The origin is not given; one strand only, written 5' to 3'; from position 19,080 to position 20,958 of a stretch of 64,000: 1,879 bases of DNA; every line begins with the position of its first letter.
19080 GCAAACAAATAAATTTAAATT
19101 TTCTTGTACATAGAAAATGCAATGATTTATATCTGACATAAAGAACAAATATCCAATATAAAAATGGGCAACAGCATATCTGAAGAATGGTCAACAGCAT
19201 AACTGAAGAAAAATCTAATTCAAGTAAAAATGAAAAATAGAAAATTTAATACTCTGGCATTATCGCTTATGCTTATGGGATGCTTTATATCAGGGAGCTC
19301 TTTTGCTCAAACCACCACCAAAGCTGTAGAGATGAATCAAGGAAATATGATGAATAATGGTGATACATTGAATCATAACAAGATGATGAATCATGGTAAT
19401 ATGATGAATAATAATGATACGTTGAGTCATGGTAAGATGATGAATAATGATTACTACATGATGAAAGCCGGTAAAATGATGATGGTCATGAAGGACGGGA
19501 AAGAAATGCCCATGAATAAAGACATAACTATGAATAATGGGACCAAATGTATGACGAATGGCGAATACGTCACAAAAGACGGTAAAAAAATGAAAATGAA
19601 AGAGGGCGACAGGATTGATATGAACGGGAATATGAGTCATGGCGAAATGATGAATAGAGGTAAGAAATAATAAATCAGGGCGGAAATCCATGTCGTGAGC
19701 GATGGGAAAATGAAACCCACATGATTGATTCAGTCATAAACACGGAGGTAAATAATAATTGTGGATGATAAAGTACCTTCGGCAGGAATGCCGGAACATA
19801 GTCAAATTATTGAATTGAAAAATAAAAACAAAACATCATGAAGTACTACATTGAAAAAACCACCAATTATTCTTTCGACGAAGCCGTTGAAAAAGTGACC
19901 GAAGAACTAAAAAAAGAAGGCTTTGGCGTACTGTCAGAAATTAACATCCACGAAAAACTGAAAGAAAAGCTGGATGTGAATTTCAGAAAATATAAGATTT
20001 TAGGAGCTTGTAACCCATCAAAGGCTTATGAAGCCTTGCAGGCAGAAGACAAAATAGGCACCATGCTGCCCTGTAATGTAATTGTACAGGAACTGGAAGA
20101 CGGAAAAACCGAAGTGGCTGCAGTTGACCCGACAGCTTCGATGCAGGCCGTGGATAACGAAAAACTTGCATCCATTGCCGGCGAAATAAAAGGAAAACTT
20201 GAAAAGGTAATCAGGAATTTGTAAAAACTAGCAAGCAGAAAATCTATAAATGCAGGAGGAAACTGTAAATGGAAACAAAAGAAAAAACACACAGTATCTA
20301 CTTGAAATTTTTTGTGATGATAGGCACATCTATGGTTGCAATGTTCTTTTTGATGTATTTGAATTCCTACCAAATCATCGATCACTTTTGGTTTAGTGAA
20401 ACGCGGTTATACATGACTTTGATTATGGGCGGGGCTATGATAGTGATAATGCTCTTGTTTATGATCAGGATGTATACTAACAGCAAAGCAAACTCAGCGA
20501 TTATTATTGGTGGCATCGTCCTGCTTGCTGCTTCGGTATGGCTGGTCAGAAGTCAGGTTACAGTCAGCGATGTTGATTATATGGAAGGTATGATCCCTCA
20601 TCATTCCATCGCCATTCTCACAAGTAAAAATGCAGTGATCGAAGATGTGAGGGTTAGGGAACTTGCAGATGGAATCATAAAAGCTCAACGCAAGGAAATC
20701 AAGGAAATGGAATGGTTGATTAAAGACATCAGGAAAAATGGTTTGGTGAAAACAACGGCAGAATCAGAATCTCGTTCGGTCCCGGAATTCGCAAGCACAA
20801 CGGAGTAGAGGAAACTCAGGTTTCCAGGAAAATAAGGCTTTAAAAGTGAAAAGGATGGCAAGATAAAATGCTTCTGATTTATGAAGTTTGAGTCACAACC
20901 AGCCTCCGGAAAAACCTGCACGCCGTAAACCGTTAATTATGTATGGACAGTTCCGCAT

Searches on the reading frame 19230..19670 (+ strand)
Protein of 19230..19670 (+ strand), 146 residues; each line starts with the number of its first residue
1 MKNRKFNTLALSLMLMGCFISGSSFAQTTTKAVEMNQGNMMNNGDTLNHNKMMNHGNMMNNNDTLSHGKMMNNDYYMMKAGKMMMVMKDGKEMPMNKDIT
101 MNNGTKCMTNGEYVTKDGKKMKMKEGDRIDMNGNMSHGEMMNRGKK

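Call 8: search_protein_families(library=pfam, proteins=[window:19230-19670:+], max_evalue=0.01)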
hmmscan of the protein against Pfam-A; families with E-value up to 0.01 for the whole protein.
window:19230-19670:+ (146 aa): 1 family
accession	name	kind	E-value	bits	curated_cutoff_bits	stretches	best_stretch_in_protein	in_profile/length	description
PF20606.3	DUF6799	-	1.7e-21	76.1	26.8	1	74-135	2-63/63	Domain of unknown function (DUF6799)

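Call 13: find_homologous_proteins(query=window:19230-19670:+)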
Query window:19230-19670:+ (146 aa): 131 proteins with E <= 0.001 among 155 candidates; the best 120 are listed.
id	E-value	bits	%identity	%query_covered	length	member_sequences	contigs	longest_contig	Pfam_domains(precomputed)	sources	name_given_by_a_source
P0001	3.6e-77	275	100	91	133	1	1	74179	PF20606.4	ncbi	-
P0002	7.0e-58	212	52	100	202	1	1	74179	PF20606.4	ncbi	-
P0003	6.6e-52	193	49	100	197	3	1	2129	PF20606.4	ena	-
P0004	3.1e-24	103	45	100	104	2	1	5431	PF20606.4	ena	-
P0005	2.4e-19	88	64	23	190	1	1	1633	PF20606.4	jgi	jgi:hypothetical protein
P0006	6.6e-19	86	53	47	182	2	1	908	PF20606.4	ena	-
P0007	3.4e-18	84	44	100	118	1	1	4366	PF20606.4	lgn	-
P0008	4.8e-18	83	47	100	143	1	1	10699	PF20606.4,PF19335.6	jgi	jgi:hypothetical protein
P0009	1.1e-17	82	46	99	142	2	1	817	PF20606.4,PF19335.6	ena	-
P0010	1.2e-17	82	69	34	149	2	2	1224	PF20606.4,PF19335.6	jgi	jgi:monomeric isocitrate dehydrogenase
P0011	2.8e-17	81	47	91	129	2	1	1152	PF20606.4,PF19335.6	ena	-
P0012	3.7e-17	81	43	98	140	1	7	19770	PF20606.4,PF19335.6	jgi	jgi:hypothetical protein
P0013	6.3e-17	80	68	53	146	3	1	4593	PF20606.4,PF19335.6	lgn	-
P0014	1.1e-16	79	39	96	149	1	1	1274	PF20606.4,PF19335.6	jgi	jgi:hypothetical protein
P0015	1.5e-16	79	40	58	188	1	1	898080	PF20606.4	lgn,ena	-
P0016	2.1e-16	78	43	96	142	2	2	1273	PF20606.4,PF19335.6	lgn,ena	-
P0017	2.6e-16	78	42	96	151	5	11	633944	PF20606.4,PF19335.6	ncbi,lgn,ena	-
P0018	2.7e-16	78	67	48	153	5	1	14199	PF20606.4,PF19335.6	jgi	jgi:hypothetical protein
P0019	3.1e-16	78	43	99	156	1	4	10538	PF20606.4,PF19335.6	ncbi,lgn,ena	-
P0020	3.8e-16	77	44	93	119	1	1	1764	PF20606.4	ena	-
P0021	4.1e-16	77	64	55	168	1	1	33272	PF20606.4,PF19335.6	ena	-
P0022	4.3e-16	77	69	45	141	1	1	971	PF20606.4,PF19335.6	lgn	-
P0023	5.5e-16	77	68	47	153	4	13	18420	PF20606.4,PF19335.6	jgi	jgi:hypothetical protein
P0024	7.6e-16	76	40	98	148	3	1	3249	PF20606.4,PF19335.6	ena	-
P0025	1.2e-15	76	46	87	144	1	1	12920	PF20606.4,PF19335.6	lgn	-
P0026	2.0e-15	75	66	32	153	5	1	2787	PF20606.4,PF19335.6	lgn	-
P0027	2.1e-15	75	43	100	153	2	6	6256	PF20606.4,PF19335.6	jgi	jgi:uncharacterized protein YycO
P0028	2.3e-15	75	64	50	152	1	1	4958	PF20606.4,PF19335.6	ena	-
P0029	2.6e-15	75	44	92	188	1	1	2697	PF20606.4,PF19335.6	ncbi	ncbi:MAG: DUF6799 domain-containing protein [Ferruginibacter sp.]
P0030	2.7e-15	74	61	48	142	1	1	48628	PF20606.4,PF19335.6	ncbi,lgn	-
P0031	2.8e-15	74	69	48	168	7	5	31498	PF20606.4,PF19335.6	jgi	jgi:hypothetical protein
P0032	4.3e-15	74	67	37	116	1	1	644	PF20606.4,PF19335.6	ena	-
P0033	4.4e-15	74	44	92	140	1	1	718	PF20606.4,PF19335.6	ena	-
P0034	5.1e-15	74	73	23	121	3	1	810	PF20606.4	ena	-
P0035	5.6e-15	73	61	37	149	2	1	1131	PF20606.4,PF19335.6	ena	-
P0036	6.2e-15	73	43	93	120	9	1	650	PF20606.4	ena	-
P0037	6.9e-15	73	64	53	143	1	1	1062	PF20606.4,PF19335.6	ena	-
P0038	9.2e-15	73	63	50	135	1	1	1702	PF20606.4,PF19335.6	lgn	-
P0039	1.1e-14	73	63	48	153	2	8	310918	PF20606.4,PF19335.6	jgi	jgi:hypothetical protein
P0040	1.3e-14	72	62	50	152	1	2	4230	PF20606.4,PF19335.6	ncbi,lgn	-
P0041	1.5e-14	72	58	55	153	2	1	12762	PF20606.4,PF19335.6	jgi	jgi:Heavy metal binding domain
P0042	1.7e-14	72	59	57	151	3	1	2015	PF20606.4,PF19335.6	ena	-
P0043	2.0e-14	72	64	49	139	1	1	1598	PF20606.4,PF19335.6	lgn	-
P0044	2.1e-14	72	65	50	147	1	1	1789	PF20606.4,PF19335.6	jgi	-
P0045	2.2e-14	72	43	93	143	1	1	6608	PF20606.4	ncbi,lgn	-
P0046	2.3e-14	72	65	46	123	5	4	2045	PF20606.4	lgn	-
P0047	2.3e-14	72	66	50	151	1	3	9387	PF20606.4,PF19335.6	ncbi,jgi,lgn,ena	-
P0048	2.8e-14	71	67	37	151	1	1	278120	PF20606.4,PF19335.6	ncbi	-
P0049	3.2e-14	71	66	49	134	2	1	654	PF20606.4,PF19335.6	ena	-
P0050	5.4e-14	70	67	46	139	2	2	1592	PF20606.4,PF19335.6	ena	-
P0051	5.8e-14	70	64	50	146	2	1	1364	PF20606.4,PF19335.6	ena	-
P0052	6.2e-14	70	64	48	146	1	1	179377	PF20606.4,PF19335.6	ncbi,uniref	ncbi:DUF6799 domain-containing protein [Flavobacterium sp. RSB2_4_14]|uniref:DUF6799 domain-containi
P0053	6.7e-14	70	59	56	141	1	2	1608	PF20606.4,PF19335.6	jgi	jgi:hypothetical protein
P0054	6.9e-14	70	66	46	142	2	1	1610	PF20606.4,PF19335.6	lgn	-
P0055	7.6e-14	70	57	53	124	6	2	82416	PF20606.4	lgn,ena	-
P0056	1.0e-13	69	63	52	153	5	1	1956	PF20606.4,PF19335.6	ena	-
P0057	1.0e-13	69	65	49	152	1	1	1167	PF20606.4,PF19335.6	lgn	-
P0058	1.3e-13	69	68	25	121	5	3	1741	PF20606.4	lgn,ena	-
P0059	1.4e-13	69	67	33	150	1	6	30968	PF20606.4,PF19335.6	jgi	jgi:hypothetical protein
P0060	1.5e-13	69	57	55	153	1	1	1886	PF20606.4,PF19335.6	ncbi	-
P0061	1.5e-13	69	68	32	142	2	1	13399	PF20606.4,PF19335.6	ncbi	-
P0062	1.8e-13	69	39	91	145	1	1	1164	PF20606.4,PF19335.6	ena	-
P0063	2.1e-13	68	61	35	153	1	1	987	PF20606.4,PF19335.6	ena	-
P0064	2.3e-13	68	67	45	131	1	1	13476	PF20606.4,PF19335.6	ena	-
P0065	2.7e-13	68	65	49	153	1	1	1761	PF20606.4,PF19335.6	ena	-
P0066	2.9e-13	68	43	100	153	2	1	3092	PF20606.4,PF19335.6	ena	-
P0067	3.3e-13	68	56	50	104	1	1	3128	PF20606.4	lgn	-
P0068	3.6e-13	68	66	45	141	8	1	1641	PF20606.4,PF19335.6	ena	-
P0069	3.7e-13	68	39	96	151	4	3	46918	PF20606.4,PF19335.6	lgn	-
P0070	4.9e-13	67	63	52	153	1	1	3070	PF20606.4,PF19335.6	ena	-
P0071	6.0e-13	67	58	58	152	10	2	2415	PF20606.4,PF19335.6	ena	-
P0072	8.5e-13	66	66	46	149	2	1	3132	PF20606.4,PF19335.6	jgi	jgi:hypothetical protein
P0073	8.7e-13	66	70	41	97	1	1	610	PF20606.4,PF19335.6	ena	-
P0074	1.2e-12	66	57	40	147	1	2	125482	PF20606.4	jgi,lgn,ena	-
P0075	1.3e-12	66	61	48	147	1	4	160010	PF20606.4,PF19335.6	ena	-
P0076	1.4e-12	66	69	46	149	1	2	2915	PF20606.4,PF19335.6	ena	-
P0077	1.7e-12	65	59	55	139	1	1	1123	PF20606.4,PF19335.6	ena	-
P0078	1.9e-12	65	59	51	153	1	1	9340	PF20606.4,PF19335.6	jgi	jgi:Heavy metal binding domain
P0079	2.2e-12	65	41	100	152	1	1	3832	PF20606.4,PF19335.6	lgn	-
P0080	2.8e-12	65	60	47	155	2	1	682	PF20606.4,PF19335.6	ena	-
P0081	3.5e-12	64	58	53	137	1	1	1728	PF20606.4,PF19335.6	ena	-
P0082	3.8e-12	64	57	35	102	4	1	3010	PF20606.4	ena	-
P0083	5.9e-12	64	57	58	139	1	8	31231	PF20606.4,PF19335.6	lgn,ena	-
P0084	8.3e-12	63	54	33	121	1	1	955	PF20606.4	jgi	jgi:endonuclease V-like protein UPF0215 family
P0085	9.3e-12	63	59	30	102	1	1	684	PF20606.4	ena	-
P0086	1.2e-11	63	55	34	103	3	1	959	PF20606.4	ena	-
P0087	1.2e-11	63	38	86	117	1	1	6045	PF20606.4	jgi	jgi:hypothetical protein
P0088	1.2e-11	63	70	36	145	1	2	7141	PF20606.4,PF19335.6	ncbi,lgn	-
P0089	1.2e-11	63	53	35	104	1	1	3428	PF20606.4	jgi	jgi:hypothetical protein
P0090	1.8e-11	62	53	34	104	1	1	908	PF20606.4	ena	-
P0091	1.9e-11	62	51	36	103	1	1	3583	PF20606.4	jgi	jgi:hypothetical protein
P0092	2.4e-11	62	55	34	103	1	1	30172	PF20606.4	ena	-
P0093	2.5e-11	62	51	35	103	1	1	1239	PF20606.4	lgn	-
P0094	3.5e-11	61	53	22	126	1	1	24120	PF20606.4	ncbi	-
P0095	4.7e-11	61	38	86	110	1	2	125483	PF20606.4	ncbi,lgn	-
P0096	6.4e-11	60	60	32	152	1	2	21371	PF20606.4,PF19335.6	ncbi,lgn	-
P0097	7.3e-11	60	55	57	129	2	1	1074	PF20606.4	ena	-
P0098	8.8e-11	60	55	32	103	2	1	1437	PF20606.4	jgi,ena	-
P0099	8.9e-11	60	53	29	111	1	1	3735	PF20606.4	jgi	jgi:endonuclease V-like protein UPF0215 family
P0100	8.9e-11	60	50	37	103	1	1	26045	PF20606.4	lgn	-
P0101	9.0e-11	60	67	37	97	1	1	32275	PF20606.4,PF19335.6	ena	-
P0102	1.3e-10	59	62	27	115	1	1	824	PF20606.4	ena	-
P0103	1.6e-10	59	35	89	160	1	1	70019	PF20606.4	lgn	-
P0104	2.3e-10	59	56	47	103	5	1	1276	PF20606.4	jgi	-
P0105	2.4e-10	58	56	45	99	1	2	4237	PF20606.4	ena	-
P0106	3.9e-10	58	39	86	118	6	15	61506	PF20606.4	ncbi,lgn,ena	-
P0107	4.4e-10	58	42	68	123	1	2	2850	PF20606.4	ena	-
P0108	4.6e-10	58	51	34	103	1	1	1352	PF20606.4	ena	-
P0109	6.9e-10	57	53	36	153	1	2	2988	PF20606.4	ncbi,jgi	jgi:PBP1b-binding outer membrane lipoprotein LpoB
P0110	7.0e-10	57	45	36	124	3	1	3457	PF20606.4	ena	-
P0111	1.6e-9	56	42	86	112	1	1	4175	PF20606.4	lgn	-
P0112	3.6e-9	55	53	35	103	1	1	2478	PF20606.4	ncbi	-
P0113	3.7e-9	55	63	42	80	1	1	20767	PF20606.4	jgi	jgi:hypothetical protein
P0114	4.4e-9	54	53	35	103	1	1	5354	PF20606.4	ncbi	-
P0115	7.1e-9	54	39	90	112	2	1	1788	PF20606.4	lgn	-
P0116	1.6e-8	53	47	47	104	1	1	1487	PF20606.4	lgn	-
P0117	2.0e-7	49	56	28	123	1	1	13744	PF20606.4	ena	-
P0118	4.9e-7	48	49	33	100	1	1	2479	PF20606.4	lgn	-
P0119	7.1e-7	47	48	53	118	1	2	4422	PF20606.4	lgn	-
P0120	9.8e-7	47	50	38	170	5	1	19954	PF20606.4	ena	-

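Call 14: find_encoding_contigs(protein=P0003, flank=3000, max_places=4)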
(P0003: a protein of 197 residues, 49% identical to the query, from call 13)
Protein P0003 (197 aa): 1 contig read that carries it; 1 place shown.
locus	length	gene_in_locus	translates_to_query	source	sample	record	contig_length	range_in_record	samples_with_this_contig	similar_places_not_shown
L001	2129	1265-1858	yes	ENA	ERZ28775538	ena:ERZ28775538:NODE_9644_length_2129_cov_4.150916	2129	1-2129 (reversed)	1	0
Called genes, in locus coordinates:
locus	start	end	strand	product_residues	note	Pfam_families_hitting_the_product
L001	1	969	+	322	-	?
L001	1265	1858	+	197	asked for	PF20606:DUF6799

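Call 15: find_encoding_contigs(protein=P0004, flank=3000, max_places=4)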
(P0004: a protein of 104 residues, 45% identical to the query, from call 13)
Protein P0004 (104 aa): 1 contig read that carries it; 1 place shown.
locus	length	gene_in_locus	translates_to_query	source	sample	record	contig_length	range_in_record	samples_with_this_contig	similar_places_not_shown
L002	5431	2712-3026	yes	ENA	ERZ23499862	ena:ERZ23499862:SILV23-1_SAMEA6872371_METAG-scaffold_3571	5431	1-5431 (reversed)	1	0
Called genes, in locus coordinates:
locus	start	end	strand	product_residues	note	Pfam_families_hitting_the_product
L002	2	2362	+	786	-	?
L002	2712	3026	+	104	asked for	PF20606:DUF6799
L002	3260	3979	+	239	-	-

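Call 16: find_encoding_contigs(protein=P0001, flank=1000, max_places=3)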
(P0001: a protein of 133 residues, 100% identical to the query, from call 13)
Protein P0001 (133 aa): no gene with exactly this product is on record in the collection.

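Call 22: find_encoding_contigs(protein=P0002, flank=10000, max_places=3)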
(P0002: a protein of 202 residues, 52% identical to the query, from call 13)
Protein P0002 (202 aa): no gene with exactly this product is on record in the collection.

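Call 26: find_encoding_contigs(protein=P0015, flank=6000, max_places=2)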
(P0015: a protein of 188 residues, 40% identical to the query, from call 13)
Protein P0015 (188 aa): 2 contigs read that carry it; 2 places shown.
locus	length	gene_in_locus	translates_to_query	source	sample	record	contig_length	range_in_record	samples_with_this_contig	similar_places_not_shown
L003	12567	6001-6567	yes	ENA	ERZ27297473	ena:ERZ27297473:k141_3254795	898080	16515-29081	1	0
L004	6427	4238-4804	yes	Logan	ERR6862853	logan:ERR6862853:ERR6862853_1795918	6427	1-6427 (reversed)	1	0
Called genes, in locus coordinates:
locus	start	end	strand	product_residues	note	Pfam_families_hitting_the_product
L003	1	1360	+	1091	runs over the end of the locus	-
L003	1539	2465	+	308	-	PF03687:UPF0164 (weak), PF19572:PorV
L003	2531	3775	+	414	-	-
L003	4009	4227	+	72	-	PF13361:UvrD_C, PF13538:UvrD_C_2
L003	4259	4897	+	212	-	PF13489:Methyltransf_23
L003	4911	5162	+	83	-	-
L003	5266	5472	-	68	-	-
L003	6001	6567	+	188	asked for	PF20606:DUF6799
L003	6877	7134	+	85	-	-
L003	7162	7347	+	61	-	PF07883:Cupin_2 (weak)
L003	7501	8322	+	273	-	PF00561:Abhydrolase_1, PF12146:Hydrolase_4, PF12697:Abhydrolase_6, PF00326:Peptidase_S9 (faint)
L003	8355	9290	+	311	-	PF00248:Aldo_ket_red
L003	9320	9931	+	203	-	PF00258:Flavodoxin_1 (weak), PF03358:FMN_red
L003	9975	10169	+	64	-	PF06397:Desulfoferrod_N (faint), PF00301:Rubredoxin, PF21349:RUBY_RBDX (faint)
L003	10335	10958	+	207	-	PF00081:Sod_Fe_N, PF02777:Sod_Fe_C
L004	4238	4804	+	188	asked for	PF20606:DUF6799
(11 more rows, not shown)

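Call 27: find_encoding_contigs(protein=P0007, flank=4000, max_places=2)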
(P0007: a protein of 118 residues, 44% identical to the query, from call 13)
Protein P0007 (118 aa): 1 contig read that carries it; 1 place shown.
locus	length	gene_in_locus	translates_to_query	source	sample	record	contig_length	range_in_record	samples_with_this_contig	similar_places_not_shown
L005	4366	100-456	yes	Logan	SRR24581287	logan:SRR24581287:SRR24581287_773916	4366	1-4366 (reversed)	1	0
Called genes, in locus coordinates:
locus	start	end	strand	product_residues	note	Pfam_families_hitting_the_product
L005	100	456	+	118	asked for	PF20606:DUF6799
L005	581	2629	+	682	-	PF00122:E1-E2_ATPase, PF08282:Hydrolase_3 (faint), PF00702:Hydrolase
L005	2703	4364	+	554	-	?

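Call 28: find_encoding_contigs(protein=P0045, flank=4000, max_places=2)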
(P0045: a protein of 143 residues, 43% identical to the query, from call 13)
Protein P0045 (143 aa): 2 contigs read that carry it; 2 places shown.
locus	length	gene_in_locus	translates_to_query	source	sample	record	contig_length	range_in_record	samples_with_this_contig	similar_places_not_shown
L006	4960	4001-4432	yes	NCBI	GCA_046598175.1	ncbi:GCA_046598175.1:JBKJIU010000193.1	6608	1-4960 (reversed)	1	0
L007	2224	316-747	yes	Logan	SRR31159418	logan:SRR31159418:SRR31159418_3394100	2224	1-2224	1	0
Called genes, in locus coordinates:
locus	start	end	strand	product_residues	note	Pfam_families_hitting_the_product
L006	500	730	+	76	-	-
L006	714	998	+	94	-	PF18926:DUF5676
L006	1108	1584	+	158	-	PF00582:Usp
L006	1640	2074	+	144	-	-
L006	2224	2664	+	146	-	PF00582:Usp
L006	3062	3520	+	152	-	PF00582:Usp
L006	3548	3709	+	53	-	PF19335:HMBD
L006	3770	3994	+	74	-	PF00403:HMA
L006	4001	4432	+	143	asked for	PF20606:DUF6799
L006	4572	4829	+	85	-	-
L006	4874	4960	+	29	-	?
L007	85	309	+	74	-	PF00403:HMA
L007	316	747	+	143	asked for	PF20606:DUF6799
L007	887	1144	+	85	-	-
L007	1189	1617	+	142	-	PF00403:HMA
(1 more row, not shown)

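Call 70: search_protein_families(library=ncbifam, proteins=[window:19230-19670:+], max_evalue=0.01)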
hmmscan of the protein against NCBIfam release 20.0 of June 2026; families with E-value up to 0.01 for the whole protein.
window:19230-19670:+ (146 aa): 0 families

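Call 96: list_cluster_members(proteins=[P0002, P0001])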
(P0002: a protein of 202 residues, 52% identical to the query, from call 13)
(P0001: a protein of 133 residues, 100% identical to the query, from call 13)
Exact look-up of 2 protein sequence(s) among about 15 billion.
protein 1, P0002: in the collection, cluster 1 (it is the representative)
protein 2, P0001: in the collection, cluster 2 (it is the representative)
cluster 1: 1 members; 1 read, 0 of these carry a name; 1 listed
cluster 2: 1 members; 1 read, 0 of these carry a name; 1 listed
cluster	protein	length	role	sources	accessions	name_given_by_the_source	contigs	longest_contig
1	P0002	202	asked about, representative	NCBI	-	-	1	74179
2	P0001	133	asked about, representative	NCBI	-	-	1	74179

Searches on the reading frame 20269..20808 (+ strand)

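Call 8: search_protein_families(library=pfam, proteins=[window:20269-20808:+], max_evalue=0.01)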
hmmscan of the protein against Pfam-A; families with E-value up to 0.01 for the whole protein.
window:20269-20808:+ (179 aa): 2 families
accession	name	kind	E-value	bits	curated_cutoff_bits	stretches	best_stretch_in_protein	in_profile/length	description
PF03713.19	DUF305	-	1.9e-09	38.2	27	1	101-148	99-148/151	Domain of unknown function (DUF305)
PF10060.15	DUF2298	-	0.0038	16.7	27.8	1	14-96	333-417/488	Uncharacterized membrane protein (DUF2298)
